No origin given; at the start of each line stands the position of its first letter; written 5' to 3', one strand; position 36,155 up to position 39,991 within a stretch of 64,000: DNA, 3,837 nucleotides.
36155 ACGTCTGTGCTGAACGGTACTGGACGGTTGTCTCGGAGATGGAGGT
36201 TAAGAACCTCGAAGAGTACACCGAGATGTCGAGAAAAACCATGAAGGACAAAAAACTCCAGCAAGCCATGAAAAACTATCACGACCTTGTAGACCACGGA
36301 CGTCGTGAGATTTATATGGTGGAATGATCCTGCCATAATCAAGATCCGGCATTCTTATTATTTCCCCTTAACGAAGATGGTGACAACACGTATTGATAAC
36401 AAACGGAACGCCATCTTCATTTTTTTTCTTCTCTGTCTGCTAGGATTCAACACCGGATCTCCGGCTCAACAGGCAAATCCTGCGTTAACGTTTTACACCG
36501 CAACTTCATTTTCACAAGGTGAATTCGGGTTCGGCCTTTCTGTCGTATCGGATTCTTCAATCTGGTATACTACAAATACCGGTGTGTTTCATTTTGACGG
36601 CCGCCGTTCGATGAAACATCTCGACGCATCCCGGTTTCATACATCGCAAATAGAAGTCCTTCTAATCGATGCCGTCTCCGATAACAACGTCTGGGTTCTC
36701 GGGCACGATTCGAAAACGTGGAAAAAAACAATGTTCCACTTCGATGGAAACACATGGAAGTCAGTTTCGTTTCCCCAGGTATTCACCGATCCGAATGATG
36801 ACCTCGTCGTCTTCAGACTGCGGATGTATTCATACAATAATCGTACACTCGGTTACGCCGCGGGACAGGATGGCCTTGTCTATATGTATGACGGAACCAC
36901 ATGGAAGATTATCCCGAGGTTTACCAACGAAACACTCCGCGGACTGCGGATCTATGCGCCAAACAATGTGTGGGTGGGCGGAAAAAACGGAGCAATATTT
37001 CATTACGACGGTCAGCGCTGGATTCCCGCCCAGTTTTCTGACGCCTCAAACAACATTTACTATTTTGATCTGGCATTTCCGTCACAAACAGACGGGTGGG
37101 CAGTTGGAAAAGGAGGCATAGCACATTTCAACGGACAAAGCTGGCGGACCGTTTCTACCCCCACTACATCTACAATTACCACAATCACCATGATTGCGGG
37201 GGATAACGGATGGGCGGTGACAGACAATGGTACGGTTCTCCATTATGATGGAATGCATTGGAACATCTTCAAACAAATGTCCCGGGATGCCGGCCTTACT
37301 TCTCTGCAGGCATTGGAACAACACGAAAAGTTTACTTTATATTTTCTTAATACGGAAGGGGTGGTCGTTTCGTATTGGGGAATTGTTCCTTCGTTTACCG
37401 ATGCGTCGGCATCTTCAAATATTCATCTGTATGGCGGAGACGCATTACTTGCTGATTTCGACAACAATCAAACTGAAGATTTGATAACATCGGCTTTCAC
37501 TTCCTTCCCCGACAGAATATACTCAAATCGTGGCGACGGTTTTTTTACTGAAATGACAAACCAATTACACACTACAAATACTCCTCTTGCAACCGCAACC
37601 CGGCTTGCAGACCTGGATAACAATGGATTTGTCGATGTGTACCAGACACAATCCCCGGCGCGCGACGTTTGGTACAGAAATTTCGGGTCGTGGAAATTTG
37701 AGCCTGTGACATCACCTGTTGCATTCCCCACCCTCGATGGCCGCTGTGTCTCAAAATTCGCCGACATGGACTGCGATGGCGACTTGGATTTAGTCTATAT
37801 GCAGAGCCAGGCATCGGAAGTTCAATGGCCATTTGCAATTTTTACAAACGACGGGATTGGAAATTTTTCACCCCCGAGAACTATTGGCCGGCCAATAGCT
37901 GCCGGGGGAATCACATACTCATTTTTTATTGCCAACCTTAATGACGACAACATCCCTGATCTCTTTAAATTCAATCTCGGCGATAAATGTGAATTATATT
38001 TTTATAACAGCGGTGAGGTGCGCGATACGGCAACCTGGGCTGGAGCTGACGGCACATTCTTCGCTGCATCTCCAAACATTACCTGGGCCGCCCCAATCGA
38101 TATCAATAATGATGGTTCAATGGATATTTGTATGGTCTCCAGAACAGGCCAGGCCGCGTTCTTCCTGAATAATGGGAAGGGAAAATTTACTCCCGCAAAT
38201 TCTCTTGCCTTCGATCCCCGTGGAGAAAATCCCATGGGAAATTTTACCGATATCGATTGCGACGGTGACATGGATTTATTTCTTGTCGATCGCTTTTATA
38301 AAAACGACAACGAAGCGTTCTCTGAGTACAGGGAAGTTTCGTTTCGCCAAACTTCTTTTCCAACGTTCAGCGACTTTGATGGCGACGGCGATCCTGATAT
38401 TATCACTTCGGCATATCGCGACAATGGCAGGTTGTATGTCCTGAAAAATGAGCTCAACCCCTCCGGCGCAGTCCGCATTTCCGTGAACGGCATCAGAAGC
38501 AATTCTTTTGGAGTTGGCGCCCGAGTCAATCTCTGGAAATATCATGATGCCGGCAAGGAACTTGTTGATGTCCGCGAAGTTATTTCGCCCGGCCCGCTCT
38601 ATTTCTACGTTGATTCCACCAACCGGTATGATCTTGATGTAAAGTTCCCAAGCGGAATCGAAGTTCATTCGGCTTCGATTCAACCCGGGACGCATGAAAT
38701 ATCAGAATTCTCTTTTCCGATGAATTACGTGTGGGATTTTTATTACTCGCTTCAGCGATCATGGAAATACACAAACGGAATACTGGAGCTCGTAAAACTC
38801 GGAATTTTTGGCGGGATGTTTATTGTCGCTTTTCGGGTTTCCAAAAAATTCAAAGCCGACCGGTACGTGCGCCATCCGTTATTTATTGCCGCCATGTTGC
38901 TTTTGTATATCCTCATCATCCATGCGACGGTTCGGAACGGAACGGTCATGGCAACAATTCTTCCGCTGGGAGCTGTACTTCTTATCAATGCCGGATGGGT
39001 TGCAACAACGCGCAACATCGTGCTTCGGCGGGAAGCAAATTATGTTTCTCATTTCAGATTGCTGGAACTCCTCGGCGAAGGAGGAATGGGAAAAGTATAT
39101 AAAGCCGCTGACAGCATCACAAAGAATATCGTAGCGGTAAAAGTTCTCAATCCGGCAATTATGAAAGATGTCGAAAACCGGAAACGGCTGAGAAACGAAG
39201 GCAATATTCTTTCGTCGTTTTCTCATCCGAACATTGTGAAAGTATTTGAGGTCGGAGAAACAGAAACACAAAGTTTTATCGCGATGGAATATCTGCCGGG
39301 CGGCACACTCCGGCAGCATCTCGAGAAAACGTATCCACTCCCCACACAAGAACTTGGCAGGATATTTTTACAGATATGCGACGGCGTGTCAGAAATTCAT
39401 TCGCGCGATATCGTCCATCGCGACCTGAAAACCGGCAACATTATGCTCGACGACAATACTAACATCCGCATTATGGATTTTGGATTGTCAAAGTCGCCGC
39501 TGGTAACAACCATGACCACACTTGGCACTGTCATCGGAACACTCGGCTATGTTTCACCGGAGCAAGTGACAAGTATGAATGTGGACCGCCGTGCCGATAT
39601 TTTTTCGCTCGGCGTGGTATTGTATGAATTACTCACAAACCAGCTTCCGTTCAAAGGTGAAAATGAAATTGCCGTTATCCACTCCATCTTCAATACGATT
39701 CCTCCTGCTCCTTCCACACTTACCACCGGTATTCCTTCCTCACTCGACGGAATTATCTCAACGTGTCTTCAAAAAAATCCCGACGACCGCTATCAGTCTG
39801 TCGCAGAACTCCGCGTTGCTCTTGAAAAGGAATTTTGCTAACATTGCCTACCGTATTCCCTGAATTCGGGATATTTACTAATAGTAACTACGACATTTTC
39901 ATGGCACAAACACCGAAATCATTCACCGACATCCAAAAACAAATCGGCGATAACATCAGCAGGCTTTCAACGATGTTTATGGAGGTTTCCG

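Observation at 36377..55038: Candidate new signalling circuit: FG-GAP receptor kinase, GAF-sigma54 activator, enhancer promoter, T9SS propeller operon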

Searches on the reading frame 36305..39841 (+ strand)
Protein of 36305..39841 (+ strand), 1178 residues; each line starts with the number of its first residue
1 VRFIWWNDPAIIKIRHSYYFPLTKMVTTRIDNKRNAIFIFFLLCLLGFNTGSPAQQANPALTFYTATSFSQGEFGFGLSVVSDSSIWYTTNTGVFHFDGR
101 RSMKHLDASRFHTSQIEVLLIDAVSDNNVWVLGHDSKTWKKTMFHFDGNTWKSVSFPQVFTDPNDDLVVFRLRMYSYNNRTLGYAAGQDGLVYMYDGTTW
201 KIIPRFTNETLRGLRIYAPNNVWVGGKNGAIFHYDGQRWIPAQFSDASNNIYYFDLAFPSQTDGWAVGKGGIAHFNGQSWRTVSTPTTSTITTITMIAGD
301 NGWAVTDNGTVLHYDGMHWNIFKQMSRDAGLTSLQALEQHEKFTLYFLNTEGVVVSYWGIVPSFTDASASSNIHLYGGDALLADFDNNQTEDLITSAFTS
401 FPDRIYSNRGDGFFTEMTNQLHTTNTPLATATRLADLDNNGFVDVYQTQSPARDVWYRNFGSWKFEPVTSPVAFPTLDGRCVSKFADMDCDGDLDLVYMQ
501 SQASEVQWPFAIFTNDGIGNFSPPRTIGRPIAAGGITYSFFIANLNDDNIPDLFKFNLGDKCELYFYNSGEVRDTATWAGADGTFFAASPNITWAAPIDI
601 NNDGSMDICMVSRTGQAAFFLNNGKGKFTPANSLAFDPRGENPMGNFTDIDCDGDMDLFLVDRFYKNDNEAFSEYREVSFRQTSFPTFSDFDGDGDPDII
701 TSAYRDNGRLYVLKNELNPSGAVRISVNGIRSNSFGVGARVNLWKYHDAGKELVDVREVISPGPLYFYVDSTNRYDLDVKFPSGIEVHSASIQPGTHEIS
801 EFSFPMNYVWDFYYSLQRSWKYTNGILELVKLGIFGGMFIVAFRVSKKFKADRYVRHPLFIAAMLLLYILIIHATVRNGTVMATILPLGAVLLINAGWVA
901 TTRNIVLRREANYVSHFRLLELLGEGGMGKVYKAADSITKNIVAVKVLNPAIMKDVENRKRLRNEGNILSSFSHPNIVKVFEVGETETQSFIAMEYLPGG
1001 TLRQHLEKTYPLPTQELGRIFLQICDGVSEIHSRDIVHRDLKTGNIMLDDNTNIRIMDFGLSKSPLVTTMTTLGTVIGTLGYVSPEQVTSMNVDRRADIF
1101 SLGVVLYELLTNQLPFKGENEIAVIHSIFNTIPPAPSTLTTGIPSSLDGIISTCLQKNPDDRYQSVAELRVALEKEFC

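Call 6: search_protein_families(library=pfam, proteins=[window:36305-39841:+], max_evalue=0.01)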
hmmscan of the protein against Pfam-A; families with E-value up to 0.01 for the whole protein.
window:36305-39841:+ (1178 aa): 12 families
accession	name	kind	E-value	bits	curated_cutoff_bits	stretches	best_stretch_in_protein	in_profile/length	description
PF00069.31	Pkinase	-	1.1e-58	199.2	31.7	1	918-1164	2-253/263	Protein kinase domain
PF07714.23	PK_Tyr_Ser-Thr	-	2.8e-41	142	23.1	1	919-1163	3-249/258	Protein tyrosine and serine/threonine kinase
PF13517.12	FG-GAP_3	-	2.7e-26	92.4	26.9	4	599-659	1-60/61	FG-GAP-like repeat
PF03109.22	ABC1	-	1.4e-08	34.6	22.9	1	971-1064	123-216/244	ABC1 atypical kinase-like domain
PF14870.12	PSII_BNR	-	3.1e-05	23.8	27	1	192-314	171-302/303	Photosynthesis system II assembly factor YCF48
PF01839.29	FG-GAP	-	5.1e-05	23.5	22.1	1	688-713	7-37/37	FG-GAP repeat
PF12768.13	Rax2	-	0.00033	20.6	28.8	0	275-339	107-180/254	Rax2 C-terminal beta propeller domain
PF12256.14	TcdB_toxin_midN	-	0.00056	19.7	24.8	0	462-504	9-51/181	Insecticide toxin TcdB middle/N-terminal region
PF01636.29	APH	-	0.0016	18.7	23.2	0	1036-1061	170-196/239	Phosphotransferase enzyme family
PF14531.12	Kinase-like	-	0.002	17.9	25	1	1011-1140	141-275/289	Kinase-like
PF06293.20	Kdo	-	0.0046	16.9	21.3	1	935-1059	41-166/207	Lipopolysaccharide kinase (Kdo/WaaP) family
PF23366.1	Beta-prop_HVO_0234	-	0.0095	16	27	0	262-316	199-252/274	HVO_0234-like, beta propeller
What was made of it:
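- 36377..39841 (+): Receptor-type Hanks Ser/Thr kinase. N-terminal signal/anchor; periplasmic Ycf48/BNR-like propeller, FG-GAP/VCBS repeats with Ca-loop motifs and an ASPIC-like part; three TM segments; C-terminal cytoplasmic kinase domain. Pfam (call 6).
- Checked: Kinase, 36377-39841 (+): Pkinase 1.1e-58, FG-GAP_3 2.7e-26, weak Ycf48/BNR (call 6).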

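Call 62: search_protein_families(library=ncbifam, proteins=[window:36377-39841:+], max_evalue=0.001)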
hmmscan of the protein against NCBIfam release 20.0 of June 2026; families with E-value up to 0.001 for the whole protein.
window:36377-39841:+ (1154 aa): 20 families
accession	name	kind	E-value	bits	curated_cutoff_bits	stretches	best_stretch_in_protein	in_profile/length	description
NF033483.0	PknB_PASTA_kin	equivalog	5.2e-89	299.8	450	1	893-1151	9-267/563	Stk1 family PASTA domain-containing Ser/Thr kinase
NF052427.1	StpK7MSMEG_1200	equivalog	1.6e-54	185.4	900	1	886-1148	2-264/601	serine/threonine protein kinase StpK7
NF047741.1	antiphage_MADS6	equivalog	6.8e-45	153.7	460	2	977-1151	284-459/612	methylation-associated defense system protein kinase MAD6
NF009651.0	PRK13184.1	equivalog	1.2e-39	136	839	1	892-1151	3-289/932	serine/threonine-protein kinase PknD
TIGR03903.1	TOMM_kin_cyc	equivalog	4.6e-36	124.1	705.75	1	915-1145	2-240/1267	TOMM system kinase/cyclase fusion protein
NF038150.1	lanthi_synth_IV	equivalog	4.7e-31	107.9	650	1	893-1151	191-455/851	class IV lanthionine synthetase LanL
NF053615.1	SerThrKinAfsKStmc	equivalog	3.2e-27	95.5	1300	1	888-1147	10-262/809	protein serine/threonine kinase AfsK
NF033442.0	BREX_PglW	equivalog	2.2e-20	72.1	990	1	892-1150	513-767/1391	BREX system serine/threonine kinase PglW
NF038151.1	lanthi_synth_III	equivalog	5.7e-19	68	575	1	893-1101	222-441/833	class III lanthionine synthetase LanKC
NF043056.1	T4SS_LegK1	equivalog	1.2e-11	44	550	1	897-1085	77-283/516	Dot/Icm T4SS effector kinase LegK1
TIGR03724.2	arch_bud32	equivalog_domain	5.8e-11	42.2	125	1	934-1039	36-132/193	KEOPS complex kinase/ATPase Bud32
NF011460.0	PRK14879.1-1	equivalog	2.1e-09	36.8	199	1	934-1040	54-159/232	Kae1-associated kinase Bud32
NF058632.1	SerThrKinPrkT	equivalog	2.3e-09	36.7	280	1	891-1036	21-163/322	serine/threonine protein kinase PrkT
NF011463.0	PRK14879.1-4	equivalog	3.8e-09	36.3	188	1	913-1039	41-161/237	Kae1-associated kinase Bud32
NF011464.0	PRK14879.1-7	equivalog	6.6e-08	32.5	246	1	951-1039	68-150/221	Kae1-associated kinase Bud32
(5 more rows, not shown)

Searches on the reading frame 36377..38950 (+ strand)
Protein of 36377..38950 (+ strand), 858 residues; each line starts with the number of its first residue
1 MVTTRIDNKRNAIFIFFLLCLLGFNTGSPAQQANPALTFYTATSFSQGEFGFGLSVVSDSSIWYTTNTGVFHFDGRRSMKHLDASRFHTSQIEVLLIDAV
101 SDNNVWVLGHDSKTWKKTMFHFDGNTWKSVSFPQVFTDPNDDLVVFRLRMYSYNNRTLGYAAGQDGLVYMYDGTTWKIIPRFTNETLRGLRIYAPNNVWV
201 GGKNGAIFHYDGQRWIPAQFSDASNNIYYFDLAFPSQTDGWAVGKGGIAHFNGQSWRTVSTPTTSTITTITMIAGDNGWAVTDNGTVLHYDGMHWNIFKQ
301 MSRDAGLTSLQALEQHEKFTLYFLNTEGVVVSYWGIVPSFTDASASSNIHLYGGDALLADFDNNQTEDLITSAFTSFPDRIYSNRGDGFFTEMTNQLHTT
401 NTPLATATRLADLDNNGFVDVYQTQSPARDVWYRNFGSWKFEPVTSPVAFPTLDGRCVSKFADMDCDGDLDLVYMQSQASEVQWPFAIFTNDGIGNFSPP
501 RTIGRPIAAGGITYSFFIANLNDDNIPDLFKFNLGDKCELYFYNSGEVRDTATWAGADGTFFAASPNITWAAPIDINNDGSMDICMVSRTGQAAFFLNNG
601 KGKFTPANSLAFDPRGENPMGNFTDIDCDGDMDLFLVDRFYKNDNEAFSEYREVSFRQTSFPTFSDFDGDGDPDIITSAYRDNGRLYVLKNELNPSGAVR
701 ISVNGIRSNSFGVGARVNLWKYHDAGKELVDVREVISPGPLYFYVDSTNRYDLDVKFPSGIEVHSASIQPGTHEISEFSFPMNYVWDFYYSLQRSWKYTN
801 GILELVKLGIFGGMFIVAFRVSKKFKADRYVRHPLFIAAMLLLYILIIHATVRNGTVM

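Call 35: find_homologous_proteins(query=window:36377-38950:+, max_evalue=1e-10)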
Query window:36377-38950:+ (858 aa): 100 proteins with E <= 1e-10 among 8000 candidates.
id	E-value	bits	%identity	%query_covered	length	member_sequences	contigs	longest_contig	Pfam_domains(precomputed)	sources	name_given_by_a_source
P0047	0.0e+0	1195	91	65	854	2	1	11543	PF07714.24,PF00069.32,PF13517.13,PF03109.23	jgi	jgi:tRNA A-37 threonylcarbamoyl transferase component Bud32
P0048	3.9e-260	884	47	99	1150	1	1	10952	PF07714.24,PF00069.32,PF13517.13,PF03109.23,PF14870.13,PF14531.13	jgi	jgi:hypothetical protein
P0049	8.4e-250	850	46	98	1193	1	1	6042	PF01839.30,PF07714.24,PF00069.32,PF13517.13,PF03109.23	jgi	-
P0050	2.9e-224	765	40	100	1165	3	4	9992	PF07714.24,PF00069.32,PF13517.13,PF03109.23,PF14870.13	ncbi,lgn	-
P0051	7.4e-224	764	42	98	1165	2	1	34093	PF07714.24,PF00069.32,PF13517.13,PF03109.23,PF01636.30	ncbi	-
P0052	3.1e-222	759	42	98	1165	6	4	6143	PF07714.24,PF00069.32,PF13517.13,PF03109.23,PF14870.13,PF01636.30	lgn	-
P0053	2.9e-201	689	39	97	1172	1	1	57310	PF07714.24,PF00069.32,PF13517.13,PF03109.23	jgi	jgi:hypothetical protein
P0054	2.2e-193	663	39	98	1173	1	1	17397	PF01839.30,PF07714.24,PF00069.32,PF13517.13,PF03109.23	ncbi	-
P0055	6.6e-176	605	35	95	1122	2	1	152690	PF07714.24,PF00069.32,PF13517.13,PF01163.29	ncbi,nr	ncbi:MAG: protein kinase [Calditrichaeota bacterium]|nr:protein kinase [Calditrichota bacterium]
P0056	4.2e-44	169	34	24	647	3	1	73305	PF19193.7,PF12768.14,PF14870.13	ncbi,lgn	-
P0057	5.9e-42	162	28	23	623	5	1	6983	PF14870.13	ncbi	ncbi:MAG: YCF48-related protein [Anaerolineae bacterium]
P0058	1.7e-38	151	30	28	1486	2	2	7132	PF00759.26,PF02927.21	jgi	-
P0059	5.6e-36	142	31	28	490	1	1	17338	PF14870.13,PF13676.12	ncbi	-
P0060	2.3e-32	130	25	30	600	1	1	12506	PF14870.13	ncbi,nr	ncbi:MAG: Ycf48-like protein [Anaerolineales bacterium]|nr:Ycf48-like protein [Anaerolineales bacter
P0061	6.2e-31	126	29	19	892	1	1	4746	PF01839.30,PF14779.13,PF13517.13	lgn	-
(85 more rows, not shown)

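Call 36: find_encoding_contigs(protein=P0055, flank=8000, max_places=1)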
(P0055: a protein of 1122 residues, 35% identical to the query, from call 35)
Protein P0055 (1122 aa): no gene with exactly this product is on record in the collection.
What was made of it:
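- Tried and rejected: P0055 (Calditrichota kinase) was also not on record (call 36).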

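Call 37: find_encoding_contigs(protein=P0053, flank=8000, max_places=1)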
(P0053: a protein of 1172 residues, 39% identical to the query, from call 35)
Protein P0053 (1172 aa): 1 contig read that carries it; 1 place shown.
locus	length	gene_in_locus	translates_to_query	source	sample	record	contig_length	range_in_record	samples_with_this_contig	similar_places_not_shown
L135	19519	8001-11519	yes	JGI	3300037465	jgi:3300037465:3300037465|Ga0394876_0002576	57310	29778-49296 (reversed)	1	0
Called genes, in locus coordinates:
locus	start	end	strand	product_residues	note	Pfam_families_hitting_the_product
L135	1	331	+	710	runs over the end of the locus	PF11897:DUF3417, PF00343:Phosphorylase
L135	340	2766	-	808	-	PF13802:Gal_mutarotas_2, PF01055:Glyco_hydro_31_2nd, PF21365:Glyco_hydro_31_3rd, PF17137:DUF5110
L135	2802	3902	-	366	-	PF02463:SMC_N (weak), PF00005:ABC_tran, PF17912:OB_MalK, PF08402:TOBE_2 (weak)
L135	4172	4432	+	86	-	PF13560:HTH_31, PF12844:HTH_19, PF01381:HTH_3, PF13443:HTH_26 (weak)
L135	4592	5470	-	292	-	PF00158:Sigma54_activat (weak), PF14532:Sigma54_activ_2, PF25601:AAA_lid_14, PF02954:HTH_8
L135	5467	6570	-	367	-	-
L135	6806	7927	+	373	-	PF18962:Por_Secre_tail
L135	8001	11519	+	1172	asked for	PF13517:FG-GAP_3, PF00069:Pkinase, PF07714:PK_Tyr_Ser-Thr, PF03109:ABC1 (weak)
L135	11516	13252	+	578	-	PF01590:GAF, PF13185:GAF_2, PF13492:GAF_3, PF00158:Sigma54_activat, PF14532:Sigma54_activ_2, PF25601:AAA_lid_14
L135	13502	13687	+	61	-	PF00072:Response_reg (weak)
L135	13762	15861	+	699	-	PF15902:Sortilin-Vps10 (faint), PF25852:DUF6242_C (weak), PF18962:Por_Secre_tail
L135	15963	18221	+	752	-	PF07774:EMC1_C (faint), PF25293:Beta-prop_EMC1_N (faint), PF23727:Beta-prop_FAM234A_B (faint), PF13360:PQQ_2, PF13570:Beta-prop_ACSF4 (weak)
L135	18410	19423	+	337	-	PF18152:DAHP_snth_FXD, PF00793:DAHP_synth_1, PF03102:NeuB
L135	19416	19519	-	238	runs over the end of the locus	PF02586:SRAP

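Call 38: find_encoding_contigs(protein=P0051, flank=8000, max_places=1)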
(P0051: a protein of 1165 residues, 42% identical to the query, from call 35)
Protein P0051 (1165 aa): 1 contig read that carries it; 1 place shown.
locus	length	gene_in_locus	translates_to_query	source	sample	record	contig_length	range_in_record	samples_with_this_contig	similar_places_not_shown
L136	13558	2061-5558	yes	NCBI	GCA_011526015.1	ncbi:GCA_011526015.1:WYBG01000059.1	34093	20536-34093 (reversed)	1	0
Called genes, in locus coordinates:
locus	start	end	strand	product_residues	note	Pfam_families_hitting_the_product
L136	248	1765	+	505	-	PF03264:Cytochrom_NNT (weak), PF14522:Cytochrome_C7 (faint)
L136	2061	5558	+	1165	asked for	PF13517:FG-GAP_3, PF00069:Pkinase, PF03109:ABC1 (faint), PF07714:PK_Tyr_Ser-Thr, PF01636:APH (faint)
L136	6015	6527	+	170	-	PF22784:PTP-SAK, PF22785:Tc-R-P, PF05706:CDKN3 (weak), PF00782:DSPc (weak), PF00102:Y_phosphatase (weak)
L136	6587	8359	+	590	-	PF00004:AAA (faint), PF01590:GAF, PF13185:GAF_2, PF13492:GAF_3 (weak), PF00158:Sigma54_activat, PF14532:Sigma54_activ_2, PF07728:AAA_5 (weak), PF25601:AAA_lid_14, +1 more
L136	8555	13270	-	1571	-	PF22544:HYDIN_VesB_CFA65-like_Ig (weak), PF22073:Cep192_D4 (weak), PF22544:HYDIN_VesB_CFA65-like_Ig (weak), PF15780:ASH (weak), PF22073:Cep192_D4 (weak), PF15780:ASH (weak), PF22073:Cep192_D4, PF13860:FlgD_ig, +10 more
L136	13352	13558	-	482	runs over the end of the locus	PF26550:Tricorn_2nd (weak), PF26549:Tricorn_N, PF07676:PD40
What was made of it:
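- Phospho-signalling: a PTP/DSP-type phosphatase gene lies between kinase and EBP in L136 (call 38). A phosphatase gene is inserted between the two genes in L136 (call 38). Every kinase family member whose locus was recovered is next to this EBP (calls 35, 37, 38).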

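Call 53: search_solved_structures(query=window:36377-38950:+, max_evalue=0.01)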
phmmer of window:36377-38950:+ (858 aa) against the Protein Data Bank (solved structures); distinct sequences matched with E-value up to 0.01: 4.
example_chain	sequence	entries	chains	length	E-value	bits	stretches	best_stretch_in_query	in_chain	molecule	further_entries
5ojp_A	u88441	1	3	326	0.0003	22.4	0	173-290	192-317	Ycf48-like protein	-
5ojr_A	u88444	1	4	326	0.00046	21.8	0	171-260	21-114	Ycf48-like protein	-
2xbg_A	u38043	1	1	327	0.002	19.7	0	171-261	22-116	YCF48-LIKE PROTEIN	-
5oj5_A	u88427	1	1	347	0.0042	18.6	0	172-261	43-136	Ycf48-like protein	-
